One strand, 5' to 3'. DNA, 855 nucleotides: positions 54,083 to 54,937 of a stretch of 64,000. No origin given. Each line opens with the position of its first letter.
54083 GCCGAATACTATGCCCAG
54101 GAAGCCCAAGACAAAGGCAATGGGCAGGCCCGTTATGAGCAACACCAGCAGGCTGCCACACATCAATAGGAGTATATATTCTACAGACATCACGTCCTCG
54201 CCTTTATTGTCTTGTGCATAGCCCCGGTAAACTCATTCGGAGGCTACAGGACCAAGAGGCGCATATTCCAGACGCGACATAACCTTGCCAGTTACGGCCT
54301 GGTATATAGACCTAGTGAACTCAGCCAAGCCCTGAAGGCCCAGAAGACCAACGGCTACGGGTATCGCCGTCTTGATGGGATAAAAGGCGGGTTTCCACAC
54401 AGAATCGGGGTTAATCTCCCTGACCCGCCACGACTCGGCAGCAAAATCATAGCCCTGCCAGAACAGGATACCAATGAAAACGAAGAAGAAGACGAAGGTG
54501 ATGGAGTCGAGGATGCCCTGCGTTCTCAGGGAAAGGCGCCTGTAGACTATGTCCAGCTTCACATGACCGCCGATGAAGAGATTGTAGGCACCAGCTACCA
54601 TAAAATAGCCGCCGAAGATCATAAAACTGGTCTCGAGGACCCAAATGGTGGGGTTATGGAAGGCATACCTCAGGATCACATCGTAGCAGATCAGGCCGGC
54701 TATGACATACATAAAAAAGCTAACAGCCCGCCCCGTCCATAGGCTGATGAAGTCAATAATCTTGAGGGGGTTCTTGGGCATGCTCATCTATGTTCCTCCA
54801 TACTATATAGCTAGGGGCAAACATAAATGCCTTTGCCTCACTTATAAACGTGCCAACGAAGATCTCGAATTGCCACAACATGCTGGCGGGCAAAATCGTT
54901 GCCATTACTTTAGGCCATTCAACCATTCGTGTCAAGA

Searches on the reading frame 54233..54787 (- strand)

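Call 17: search_protein_families(library=pfam, proteins=[window:54233-54787:-])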
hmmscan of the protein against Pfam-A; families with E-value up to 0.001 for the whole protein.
window:54233-54787:- (184 aa): 1 family
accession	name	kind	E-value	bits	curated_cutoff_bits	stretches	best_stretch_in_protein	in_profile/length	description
PF04290.18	DctQ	-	3e-21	76.1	28.3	1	29-160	1-129/132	Tripartite ATP-independent periplasmic transporters, DctQ component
